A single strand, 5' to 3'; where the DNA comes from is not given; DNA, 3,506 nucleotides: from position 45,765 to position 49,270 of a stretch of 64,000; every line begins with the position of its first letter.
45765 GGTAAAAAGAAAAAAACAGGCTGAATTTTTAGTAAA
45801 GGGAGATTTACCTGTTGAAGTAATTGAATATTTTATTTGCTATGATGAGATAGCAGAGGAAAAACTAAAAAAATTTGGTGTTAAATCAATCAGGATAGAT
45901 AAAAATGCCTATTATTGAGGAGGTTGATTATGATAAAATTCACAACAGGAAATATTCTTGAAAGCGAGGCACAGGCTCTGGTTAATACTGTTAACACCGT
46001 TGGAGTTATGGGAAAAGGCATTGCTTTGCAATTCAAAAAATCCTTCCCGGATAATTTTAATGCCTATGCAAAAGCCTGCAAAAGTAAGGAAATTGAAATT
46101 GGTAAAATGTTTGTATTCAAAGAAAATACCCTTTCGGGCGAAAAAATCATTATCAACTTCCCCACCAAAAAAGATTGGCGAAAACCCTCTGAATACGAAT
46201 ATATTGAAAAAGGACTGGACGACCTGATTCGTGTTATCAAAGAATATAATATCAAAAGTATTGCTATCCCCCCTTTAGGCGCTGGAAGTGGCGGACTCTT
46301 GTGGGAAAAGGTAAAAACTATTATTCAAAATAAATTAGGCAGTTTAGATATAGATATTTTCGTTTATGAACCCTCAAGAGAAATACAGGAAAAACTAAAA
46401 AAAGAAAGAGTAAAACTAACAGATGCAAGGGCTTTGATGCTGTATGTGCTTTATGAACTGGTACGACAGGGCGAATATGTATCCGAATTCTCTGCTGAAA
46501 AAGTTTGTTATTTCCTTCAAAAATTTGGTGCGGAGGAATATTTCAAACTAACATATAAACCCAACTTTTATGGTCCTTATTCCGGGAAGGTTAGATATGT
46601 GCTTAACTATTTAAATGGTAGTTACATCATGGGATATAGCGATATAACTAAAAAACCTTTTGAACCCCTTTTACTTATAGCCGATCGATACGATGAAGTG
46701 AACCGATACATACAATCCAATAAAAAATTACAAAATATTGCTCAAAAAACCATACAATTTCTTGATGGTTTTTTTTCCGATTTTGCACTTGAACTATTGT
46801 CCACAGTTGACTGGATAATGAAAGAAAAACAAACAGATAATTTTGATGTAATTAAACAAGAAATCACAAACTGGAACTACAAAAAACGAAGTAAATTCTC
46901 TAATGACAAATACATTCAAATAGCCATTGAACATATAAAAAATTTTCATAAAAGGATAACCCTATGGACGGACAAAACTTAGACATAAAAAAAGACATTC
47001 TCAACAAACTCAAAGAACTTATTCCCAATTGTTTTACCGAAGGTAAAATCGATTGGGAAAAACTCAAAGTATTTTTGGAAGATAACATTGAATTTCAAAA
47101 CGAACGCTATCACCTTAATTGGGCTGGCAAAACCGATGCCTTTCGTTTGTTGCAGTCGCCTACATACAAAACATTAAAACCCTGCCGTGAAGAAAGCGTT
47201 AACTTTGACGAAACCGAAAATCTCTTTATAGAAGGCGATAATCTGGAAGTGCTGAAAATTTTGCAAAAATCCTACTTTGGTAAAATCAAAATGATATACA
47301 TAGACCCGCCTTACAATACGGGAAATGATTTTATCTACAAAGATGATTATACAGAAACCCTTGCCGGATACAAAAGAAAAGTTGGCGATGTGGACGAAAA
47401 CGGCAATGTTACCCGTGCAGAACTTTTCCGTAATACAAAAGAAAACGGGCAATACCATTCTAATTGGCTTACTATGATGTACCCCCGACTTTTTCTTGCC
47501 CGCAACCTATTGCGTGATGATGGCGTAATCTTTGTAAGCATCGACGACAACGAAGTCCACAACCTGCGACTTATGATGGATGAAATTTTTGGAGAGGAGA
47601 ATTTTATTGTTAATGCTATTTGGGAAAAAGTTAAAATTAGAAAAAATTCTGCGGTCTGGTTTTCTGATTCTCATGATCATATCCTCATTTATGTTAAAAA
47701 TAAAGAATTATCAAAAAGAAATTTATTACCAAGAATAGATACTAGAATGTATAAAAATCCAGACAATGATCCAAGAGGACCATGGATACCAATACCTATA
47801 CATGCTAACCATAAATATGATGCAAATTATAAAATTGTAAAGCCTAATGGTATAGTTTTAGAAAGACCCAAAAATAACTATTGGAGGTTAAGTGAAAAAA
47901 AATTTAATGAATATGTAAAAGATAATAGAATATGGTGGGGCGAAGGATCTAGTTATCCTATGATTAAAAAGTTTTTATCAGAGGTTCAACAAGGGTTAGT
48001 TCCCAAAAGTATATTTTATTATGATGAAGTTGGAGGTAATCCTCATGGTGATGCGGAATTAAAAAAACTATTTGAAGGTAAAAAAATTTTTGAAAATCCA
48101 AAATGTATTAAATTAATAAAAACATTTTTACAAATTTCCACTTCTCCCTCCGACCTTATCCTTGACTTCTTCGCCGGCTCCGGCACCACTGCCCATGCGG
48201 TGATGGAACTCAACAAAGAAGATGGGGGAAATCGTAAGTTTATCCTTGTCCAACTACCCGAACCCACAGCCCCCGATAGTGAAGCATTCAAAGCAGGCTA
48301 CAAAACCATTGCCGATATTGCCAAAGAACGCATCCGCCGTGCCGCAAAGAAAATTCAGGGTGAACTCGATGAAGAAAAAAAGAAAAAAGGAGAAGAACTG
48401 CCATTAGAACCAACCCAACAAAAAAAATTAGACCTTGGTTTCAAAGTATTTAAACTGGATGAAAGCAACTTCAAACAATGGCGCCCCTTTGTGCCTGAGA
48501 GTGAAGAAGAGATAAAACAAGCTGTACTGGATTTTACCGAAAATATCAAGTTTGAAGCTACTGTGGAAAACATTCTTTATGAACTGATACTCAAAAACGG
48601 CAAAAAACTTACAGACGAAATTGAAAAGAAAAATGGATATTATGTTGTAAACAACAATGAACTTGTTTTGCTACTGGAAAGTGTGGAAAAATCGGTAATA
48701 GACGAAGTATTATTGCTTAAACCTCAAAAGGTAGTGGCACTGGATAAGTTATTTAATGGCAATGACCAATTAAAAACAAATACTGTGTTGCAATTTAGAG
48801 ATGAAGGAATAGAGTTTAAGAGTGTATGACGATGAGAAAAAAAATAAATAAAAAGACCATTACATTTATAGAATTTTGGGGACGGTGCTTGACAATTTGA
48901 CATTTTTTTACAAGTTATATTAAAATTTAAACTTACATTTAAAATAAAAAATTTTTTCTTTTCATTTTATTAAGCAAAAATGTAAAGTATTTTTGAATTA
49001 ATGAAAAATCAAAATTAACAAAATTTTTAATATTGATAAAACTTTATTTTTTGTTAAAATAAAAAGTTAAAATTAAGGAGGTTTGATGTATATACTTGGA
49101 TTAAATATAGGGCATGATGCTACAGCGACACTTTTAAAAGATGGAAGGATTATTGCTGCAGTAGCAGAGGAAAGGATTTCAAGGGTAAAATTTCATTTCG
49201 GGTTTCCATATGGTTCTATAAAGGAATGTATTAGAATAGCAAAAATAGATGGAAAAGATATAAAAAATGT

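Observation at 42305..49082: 6.5-kb defence island (Type III R-M plus DarTG) bounded by ~29-bp inverted repeats within AT-rich non-coding flanks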

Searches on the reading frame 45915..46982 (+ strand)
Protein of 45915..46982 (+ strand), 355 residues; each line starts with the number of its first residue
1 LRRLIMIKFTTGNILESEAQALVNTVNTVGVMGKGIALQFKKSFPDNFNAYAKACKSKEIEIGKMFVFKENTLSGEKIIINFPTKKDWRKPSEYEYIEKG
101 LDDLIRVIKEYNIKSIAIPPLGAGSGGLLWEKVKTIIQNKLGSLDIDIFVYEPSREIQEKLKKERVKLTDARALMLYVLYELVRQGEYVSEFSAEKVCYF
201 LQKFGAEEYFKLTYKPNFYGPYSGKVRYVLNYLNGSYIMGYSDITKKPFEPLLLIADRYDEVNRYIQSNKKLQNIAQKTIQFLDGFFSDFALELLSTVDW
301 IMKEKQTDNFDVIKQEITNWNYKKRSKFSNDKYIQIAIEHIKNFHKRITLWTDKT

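Call 7: search_protein_families(library=pfam, proteins=[window:45915-46982:+])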
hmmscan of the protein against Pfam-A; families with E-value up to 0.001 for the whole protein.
window:45915-46982:+ (355 aa): 1 family
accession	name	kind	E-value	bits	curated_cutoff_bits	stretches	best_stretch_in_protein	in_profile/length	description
PF01661.27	Macro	-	1.3e-24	86.8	22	1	23-136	1-117/118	Macro domain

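Call 8: search_protein_families(library=padloc, proteins=[window:45915-46982:+])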
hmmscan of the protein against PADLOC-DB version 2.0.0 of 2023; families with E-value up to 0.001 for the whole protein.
window:45915-46982:+ (355 aa): 1 family
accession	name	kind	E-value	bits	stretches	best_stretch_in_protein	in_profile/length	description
PDLC02990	DarG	-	6.5e-123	408.4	1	6-343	1-327/329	-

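Call 23: find_homologous_proteins(query=window:45915-46982:+, max_evalue=1e-30)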
Query window:45915-46982:+ (355 aa): 7997 proteins with E <= 1e-30 among 8000 candidates; the best 120 are listed.
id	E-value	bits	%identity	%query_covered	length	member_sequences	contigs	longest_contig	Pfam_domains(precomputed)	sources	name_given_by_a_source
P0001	6.0e-230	780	100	99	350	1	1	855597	PF01661.28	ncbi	ncbi:MAG: macro domain-containing protein [candidate division WOR-3 bacterium]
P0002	2.5e-204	696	92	95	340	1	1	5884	PF01661.28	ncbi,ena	-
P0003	6.5e-200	682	89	95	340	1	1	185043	PF01661.28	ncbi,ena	-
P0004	2.1e-198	677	87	96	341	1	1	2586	PF01661.28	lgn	-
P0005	9.3e-183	625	81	95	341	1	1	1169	PF01661.28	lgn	-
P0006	2.7e-180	617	80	95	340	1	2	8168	PF01661.28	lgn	-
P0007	3.4e-173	594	75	97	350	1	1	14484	PF01661.28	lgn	-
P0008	3.3e-170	584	75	95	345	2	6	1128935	PF01661.28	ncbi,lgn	ncbi:MAG: type II toxin-antitoxin system antitoxin DNA ADP-ribosyl glycohydrolase DarG [Brevinematia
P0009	6.2e-167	573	74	95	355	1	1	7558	PF01661.28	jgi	jgi:O-acetyl-ADP-ribose deacetylase (regulator of RNase III)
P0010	7.8e-167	573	72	96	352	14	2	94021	PF01661.28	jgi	-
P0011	9.9e-167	572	74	95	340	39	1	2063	PF01661.28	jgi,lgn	-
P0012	1.1e-166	572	74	96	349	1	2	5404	PF01661.28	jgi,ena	-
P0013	1.9e-166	571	73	95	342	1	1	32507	PF01661.28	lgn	-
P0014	5.5e-166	570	72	95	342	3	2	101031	PF01661.28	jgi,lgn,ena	-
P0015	2.1e-164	565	73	95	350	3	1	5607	PF01661.28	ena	-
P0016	8.6e-164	563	73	95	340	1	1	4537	PF01661.28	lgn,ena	-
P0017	7.1e-163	560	72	95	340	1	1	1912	PF01661.28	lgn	-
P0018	2.2e-160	552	71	95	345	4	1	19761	PF01661.28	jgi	jgi:O-acetyl-ADP-ribose deacetylase (regulator of RNase III)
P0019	1.6e-157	542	70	96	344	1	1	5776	PF01661.28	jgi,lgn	jgi:O-acetyl-ADP-ribose deacetylase (regulator of RNase III)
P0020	6.1e-157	540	71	95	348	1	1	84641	PF01661.28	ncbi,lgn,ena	-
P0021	2.3e-155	535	69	95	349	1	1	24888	PF01661.28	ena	-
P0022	2.6e-155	535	75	86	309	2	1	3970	PF01661.28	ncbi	ncbi:MAG: macro domain-containing protein, partial [Candidatus Woesearchaeota archaeon]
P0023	5.9e-155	534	70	95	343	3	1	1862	PF01661.28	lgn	-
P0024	1.3e-154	533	71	95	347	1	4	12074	PF01661.28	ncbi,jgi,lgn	-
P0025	1.5e-154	532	70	95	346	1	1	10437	PF01661.28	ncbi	-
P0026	2.7e-154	532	74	88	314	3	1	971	PF01661.28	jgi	-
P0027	3.2e-154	531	71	95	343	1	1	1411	PF01661.28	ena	-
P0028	9.9e-154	530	69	95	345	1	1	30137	PF01661.28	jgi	-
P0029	1.2e-153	529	69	96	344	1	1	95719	PF01661.28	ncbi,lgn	ncbi:MAG: macro domain-containing protein [Marinoscillum sp.]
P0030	1.3e-153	529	68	95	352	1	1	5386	PF01661.28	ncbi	-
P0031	1.7e-153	529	68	97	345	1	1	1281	PF01661.28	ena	-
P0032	2.3e-153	528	69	95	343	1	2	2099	PF01661.28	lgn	-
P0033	2.4e-153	528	69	95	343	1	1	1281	PF01661.28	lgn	-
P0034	2.4e-153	528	69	95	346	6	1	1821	PF01661.28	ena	-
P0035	2.5e-153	528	67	97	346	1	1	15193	PF01661.28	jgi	jgi:O-acetyl-ADP-ribose deacetylase (regulator of RNase III)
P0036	2.7e-153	528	68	95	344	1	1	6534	PF01661.28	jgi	jgi:O-acetyl-ADP-ribose deacetylase (regulator of RNase III)/uncharacterized protein YwgA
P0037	4.4e-153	528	67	96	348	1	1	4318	PF01661.28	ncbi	ncbi:MAG: macro domain-containing protein [Saprospiraceae bacterium]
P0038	5.1e-153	527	67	95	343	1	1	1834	PF01661.28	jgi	-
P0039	5.1e-153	527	69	95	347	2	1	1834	PF01661.28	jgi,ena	-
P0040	5.6e-153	527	69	95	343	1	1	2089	PF01661.28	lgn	-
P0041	6.4e-153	527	69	95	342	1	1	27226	PF01661.28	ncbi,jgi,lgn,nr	ncbi:MAG: macro domain-containing protein [Bacteroidales bacterium]|jgi:O-acetyl-ADP-ribose deacetyl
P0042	6.4e-153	527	67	95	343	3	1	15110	PF01661.28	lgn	-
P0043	6.6e-153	527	69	95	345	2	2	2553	PF01661.28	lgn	-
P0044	8.3e-153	527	68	95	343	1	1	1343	PF01661.28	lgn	-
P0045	8.4e-153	527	69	95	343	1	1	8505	PF01661.28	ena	-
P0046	8.6e-153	527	68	95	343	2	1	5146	PF01661.28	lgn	-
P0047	9.2e-153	526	69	95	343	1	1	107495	PF01661.28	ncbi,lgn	-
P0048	1.1e-152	526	68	95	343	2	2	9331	PF01661.28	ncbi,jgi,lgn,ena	ncbi:MAG TPA: macro domain-containing protein [Ginsengibacter sp.]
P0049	1.1e-152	526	68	95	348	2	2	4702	PF01661.28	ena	-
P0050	1.2e-152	526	68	95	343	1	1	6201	PF01661.28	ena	-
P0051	1.3e-152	526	70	95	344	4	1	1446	PF01661.28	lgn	-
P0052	1.3e-152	526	67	95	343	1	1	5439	PF01661.28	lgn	-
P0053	1.5e-152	526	68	96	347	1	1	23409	PF01661.28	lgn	-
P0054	1.6e-152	526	69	95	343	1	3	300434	PF01661.28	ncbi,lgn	ncbi:MAG: macro domain-containing protein [Cyclobacteriaceae bacterium]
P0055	1.9e-152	525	68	95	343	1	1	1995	PF01661.28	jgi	jgi:O-acetyl-ADP-ribose deacetylase (regulator of RNase III)/uncharacterized protein YwgA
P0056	2.7e-152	525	69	95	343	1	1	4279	PF01661.28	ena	-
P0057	2.9e-152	525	68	95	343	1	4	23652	PF01661.28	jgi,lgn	-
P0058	2.9e-152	525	68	95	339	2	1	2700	PF01661.28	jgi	jgi:O-acetyl-ADP-ribose deacetylase (regulator of RNase III)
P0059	3.0e-152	525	67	97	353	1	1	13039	PF01661.28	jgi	jgi:O-acetyl-ADP-ribose deacetylase (regulator of RNase III)/uncharacterized protein YwgA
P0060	3.0e-152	525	69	95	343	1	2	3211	PF01661.28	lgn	-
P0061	3.5e-152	525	69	95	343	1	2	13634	PF01661.28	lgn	-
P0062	3.6e-152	525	68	95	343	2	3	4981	PF01661.28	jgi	-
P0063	3.7e-152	525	69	95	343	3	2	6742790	PF01661.28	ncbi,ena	-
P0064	4.2e-152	524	68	95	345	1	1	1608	PF01661.28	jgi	jgi:O-acetyl-ADP-ribose deacetylase (regulator of RNase III)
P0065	4.3e-152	524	69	95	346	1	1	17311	PF01661.28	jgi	-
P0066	4.4e-152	524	66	96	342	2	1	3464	PF01661.28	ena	-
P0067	5.2e-152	524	68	96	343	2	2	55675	PF01661.28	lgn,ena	-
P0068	5.7e-152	524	68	95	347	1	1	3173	PF01661.28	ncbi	-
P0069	6.0e-152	524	68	95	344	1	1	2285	PF01661.28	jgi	jgi:O-acetyl-ADP-ribose deacetylase (regulator of RNase III)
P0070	6.8e-152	524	69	95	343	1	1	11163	PF01661.28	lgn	-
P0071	6.8e-152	524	67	95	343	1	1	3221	PF01661.28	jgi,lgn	jgi:O-acetyl-ADP-ribose deacetylase (regulator of RNase III)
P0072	6.9e-152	524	68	95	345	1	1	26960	PF01661.28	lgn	-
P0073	7.1e-152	524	67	96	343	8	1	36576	PF01661.28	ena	-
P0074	7.2e-152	524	69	95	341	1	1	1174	PF01661.28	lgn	-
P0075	7.5e-152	523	70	93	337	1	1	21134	PF01661.28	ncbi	-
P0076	8.3e-152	523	67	96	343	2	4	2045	PF01661.28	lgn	-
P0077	8.7e-152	523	67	95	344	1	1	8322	PF01661.28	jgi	jgi:O-acetyl-ADP-ribose deacetylase (regulator of RNase III)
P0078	1.1e-151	523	68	95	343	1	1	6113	PF01661.28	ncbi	-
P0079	1.2e-151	523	67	95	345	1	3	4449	PF01661.28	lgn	-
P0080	1.2e-151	523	69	95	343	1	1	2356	PF01661.28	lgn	-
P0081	1.2e-151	523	69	95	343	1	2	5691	PF01661.28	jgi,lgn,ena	-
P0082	1.3e-151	523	68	95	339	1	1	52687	PF01661.28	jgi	-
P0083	1.3e-151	523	68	95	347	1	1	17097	PF01661.28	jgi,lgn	jgi:O-acetyl-ADP-ribose deacetylase (regulator of RNase III)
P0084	1.4e-151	523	67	96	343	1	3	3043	PF01661.28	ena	-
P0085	1.5e-151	523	68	95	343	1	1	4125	PF01661.28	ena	-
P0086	1.5e-151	523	66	98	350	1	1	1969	PF01661.28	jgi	jgi:O-acetyl-ADP-ribose deacetylase (regulator of RNase III)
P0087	1.5e-151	523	69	95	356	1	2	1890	PF01661.28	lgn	-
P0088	1.6e-151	522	67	96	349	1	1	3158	PF01661.28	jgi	jgi:O-acetyl-ADP-ribose deacetylase (regulator of RNase III)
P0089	1.8e-151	522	67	95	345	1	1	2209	PF01661.28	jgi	-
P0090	2.0e-151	522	68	95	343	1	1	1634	PF01661.28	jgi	-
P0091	2.0e-151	522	66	95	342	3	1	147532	PF01661.28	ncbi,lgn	-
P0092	2.1e-151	522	67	95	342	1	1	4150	PF01661.28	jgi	jgi:O-acetyl-ADP-ribose deacetylase (regulator of RNase III)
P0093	2.1e-151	522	69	95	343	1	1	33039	PF01661.28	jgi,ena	-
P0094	2.8e-151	522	70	93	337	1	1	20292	PF01661.28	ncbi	-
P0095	3.1e-151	521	68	95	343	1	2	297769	PF01661.28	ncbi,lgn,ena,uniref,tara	ncbi:macro domain-containing protein [uncultured Imperialibacter sp.]|uniref:type II toxin-antitoxin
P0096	3.1e-151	521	69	95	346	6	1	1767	PF01661.28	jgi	-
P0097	3.3e-151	521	69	95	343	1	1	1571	PF01661.28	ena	-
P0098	3.5e-151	521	67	96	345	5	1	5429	PF01661.28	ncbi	-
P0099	3.9e-151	521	67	96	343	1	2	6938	PF01661.28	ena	-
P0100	4.1e-151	521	69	95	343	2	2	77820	PF01661.28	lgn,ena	-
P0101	4.7e-151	521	67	95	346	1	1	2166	PF01661.28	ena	-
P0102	4.8e-151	521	68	95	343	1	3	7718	PF01661.28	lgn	-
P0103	5.2e-151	521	69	95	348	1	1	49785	PF01661.28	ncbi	-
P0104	5.3e-151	521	69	95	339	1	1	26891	PF01661.28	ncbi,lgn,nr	ncbi:Appr-1-p processing protein [Bacteroidia bacterium]|nr:Appr-1-p processing protein [Bacteroidia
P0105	5.5e-151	521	68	95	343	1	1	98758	PF01661.28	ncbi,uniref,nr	ncbi:type II toxin-antitoxin system antitoxin DNA ADP-ribosyl glycohydrolase DarG [Sinomicrobium sol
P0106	5.5e-151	521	68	96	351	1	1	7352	PF01661.28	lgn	-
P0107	5.5e-151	521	69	95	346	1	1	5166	PF01661.28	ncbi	-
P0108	5.9e-151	521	68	95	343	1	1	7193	PF01661.28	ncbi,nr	ncbi:MAG: macro domain-containing protein [Bacteroidetes bacterium]|nr:macro domain-containing prote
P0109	5.9e-151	521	69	95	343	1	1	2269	PF01661.28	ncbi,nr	ncbi:Appr-1-p processing protein [bacterium]|nr:MAG: Appr-1-p processing protein [bacterium]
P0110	6.6e-151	520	68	95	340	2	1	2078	PF01661.28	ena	-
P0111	6.8e-151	520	68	95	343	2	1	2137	PF01661.28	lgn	-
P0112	7.0e-151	520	66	97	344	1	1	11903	PF01661.28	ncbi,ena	-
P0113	7.1e-151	520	67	95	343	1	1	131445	PF01661.28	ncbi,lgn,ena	-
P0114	7.2e-151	520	67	96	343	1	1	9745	PF01661.28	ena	-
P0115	7.5e-151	520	68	95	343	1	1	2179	PF01661.28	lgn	-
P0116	8.2e-151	520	68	95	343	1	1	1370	PF01661.28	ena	-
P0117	8.3e-151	520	68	95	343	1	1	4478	PF01661.28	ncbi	-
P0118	8.6e-151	520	67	95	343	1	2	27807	PF01661.28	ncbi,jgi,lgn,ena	-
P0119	8.6e-151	520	67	95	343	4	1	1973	PF01661.28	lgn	-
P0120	9.1e-151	520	68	95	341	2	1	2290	PF01661.28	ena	-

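Call 25: find_encoding_contigs(protein=P0003, flank=10000, max_places=3)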
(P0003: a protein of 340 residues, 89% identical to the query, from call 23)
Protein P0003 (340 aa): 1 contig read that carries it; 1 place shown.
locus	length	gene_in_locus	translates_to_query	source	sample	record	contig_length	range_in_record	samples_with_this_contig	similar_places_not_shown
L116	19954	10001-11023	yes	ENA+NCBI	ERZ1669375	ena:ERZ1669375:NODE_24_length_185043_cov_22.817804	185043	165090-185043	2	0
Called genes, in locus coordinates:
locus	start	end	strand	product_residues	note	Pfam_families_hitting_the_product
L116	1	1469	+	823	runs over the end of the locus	PF02687:FtsX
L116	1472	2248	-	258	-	PF09674:DUF2400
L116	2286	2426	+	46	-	-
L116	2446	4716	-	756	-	PF00384:Molybdopterin, PF01568:Molydop_binding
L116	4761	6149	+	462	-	PF00144:Beta-lactamase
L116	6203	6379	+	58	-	-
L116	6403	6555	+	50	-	-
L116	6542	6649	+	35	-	-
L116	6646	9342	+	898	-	PF04851:ResIII, PF00270:DEAD, PF19778:RE_endonuc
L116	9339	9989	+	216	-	PF14487:DarT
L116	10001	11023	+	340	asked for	PF01661:Macro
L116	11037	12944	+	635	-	PF01555:N6_N4_Mtase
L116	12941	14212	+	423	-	PF00145:DNA_methylase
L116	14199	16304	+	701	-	PF13589:HATPase_c_3, PF02518:HATPase_c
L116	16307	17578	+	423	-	-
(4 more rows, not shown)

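Call 26: find_encoding_contigs(protein=P0002, flank=10000, max_places=3)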
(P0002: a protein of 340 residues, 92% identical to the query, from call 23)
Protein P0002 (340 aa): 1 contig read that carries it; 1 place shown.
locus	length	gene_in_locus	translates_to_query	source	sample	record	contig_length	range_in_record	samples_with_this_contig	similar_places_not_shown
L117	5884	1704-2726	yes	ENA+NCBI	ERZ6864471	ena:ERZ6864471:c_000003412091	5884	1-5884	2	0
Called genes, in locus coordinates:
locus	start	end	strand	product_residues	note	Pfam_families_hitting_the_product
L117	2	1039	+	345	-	?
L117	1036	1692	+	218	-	PF14487:DarT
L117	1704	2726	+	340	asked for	PF01661:Macro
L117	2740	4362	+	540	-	PF01555:N6_N4_Mtase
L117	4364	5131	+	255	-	PF09520:HinfI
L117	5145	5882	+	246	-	?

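Call 27: find_encoding_contigs(protein=P0001, flank=10000, max_places=3)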
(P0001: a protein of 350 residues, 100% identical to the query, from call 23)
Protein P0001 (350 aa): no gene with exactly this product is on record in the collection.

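Call 31: search_protein_families(library=ncbifam, proteins=[window:45915-46982:+], max_evalue=0.01)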
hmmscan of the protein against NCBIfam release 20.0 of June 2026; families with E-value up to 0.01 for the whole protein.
window:45915-46982:+ (355 aa): 3 families
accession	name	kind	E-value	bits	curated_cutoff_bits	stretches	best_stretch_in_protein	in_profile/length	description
NF048014.1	antitoxin_DarG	equivalog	2.9e-123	411.5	250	1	7-340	1-337/338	type II toxin-antitoxin system antitoxin DNA ADP-ribosyl glycohydrolase DarG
NF001666.0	PRK00431.2-2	equivalog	8.9e-11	41.9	246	1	7-129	3-122/164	ADP-ribose-binding protein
NF001662.0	PRK00431.1-3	equivalog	0.00019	21.3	215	1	5-134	3-144/185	[protein ADP-ribosylglutamate] hydrolase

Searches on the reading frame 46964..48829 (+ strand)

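Call 7: search_protein_families(library=pfam, proteins=[window:46964-48829:+])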
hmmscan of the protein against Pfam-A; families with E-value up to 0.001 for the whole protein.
window:46964-48829:+ (621 aa): 1 family
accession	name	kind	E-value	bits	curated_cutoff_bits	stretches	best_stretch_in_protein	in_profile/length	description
PF01555.25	N6_N4_Mtase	-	4.7e-35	122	26.7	1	108-419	1-205/221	DNA methylase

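Call 8: search_protein_families(library=padloc, proteins=[window:46964-48829:+])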
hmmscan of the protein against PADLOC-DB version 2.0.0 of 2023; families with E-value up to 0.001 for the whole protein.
window:46964-48829:+ (621 aa): 33 families (the best 25 are shown)
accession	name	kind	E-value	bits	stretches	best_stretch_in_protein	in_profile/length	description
PDLC03634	MTase_III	-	2.4e-207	688.7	1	3-617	7-616/621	Type III methyltransferase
PDLC03637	MTase_III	-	8e-126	418.7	1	13-500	51-506/513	Type III methyltransferase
PDLC03641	MTase_III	-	1.2e-124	415.3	1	12-573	18-597/657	Type III methyltransferase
PDLC03644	MTase_III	-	6.9e-109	363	1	51-433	4-383/542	Type III methyltransferase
PDLC03636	MTase_III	-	5.1e-71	238.1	2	160-432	88-394/575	Type III methyltransferase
PDLC03640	MTase_III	-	1.6e-67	226.3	2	60-247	21-200/654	Type III methyltransferase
PDLC03642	MTase_III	-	6.4e-67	224.4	2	159-431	130-397/528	Type III methyltransferase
PDLC03639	MTase_III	-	1.9e-50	169.9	3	361-460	410-503/639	Type III methyltransferase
PDLC03643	MTase_III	-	1.3e-46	157.7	1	172-458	1-305/465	Type III methyltransferase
PDLC03635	MTase_III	-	4e-44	149.4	3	165-254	265-358/708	Type III methyltransferase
PDLC03638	MTase_III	-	3e-43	146.2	2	164-417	427-657/816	Type III methyltransferase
PDLC03354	MTase_II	-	2.7e-41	140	1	38-419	14-364/425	Type II methyltransferase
PDLC03278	MTase_II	-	9.3e-32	108.9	2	297-466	216-380/390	Type II methyltransferase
PDLC03300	MTase_II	-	1.6e-31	107.5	2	80-248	6-165/302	Type II methyltransferase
PDLC03646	MTase_III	-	7.4e-30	101.5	3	374-431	766-824/1057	Type III methyltransferase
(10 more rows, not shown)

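Call 31: search_protein_families(library=ncbifam, proteins=[window:46964-48829:+], max_evalue=0.01)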
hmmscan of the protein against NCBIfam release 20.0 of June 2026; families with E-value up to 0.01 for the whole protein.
window:46964-48829:+ (621 aa): 4 families
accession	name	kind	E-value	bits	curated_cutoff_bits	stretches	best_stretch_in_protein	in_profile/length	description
NF008572.0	PRK11524.1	equivalog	2.2e-09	36.9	292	1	78-124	7-50/294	adenine-specific DNA-methyltransferase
NF050803.1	DnaMtaseCcrMCaul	equivalog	9.8e-08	31.3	830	1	369-418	179-228/350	adenine-specific DNA-methyltransferase CcrM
NF007914.1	PRK10628.1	equivalog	0.0023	17.3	233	0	312-337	186-211/262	4,5-DOPA-extradiol-dioxygenase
NF010253.0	PRK13699.1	subfamily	0.0044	16.7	244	0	370-416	138-184/226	DNA methyltransferase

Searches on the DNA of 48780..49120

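Call 86: search_rna_families(source=window, start=48780, end=49120, threshold=evalue, max_evalue=1)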
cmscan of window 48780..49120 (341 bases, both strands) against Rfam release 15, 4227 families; matches with E-value up to 1: 0.
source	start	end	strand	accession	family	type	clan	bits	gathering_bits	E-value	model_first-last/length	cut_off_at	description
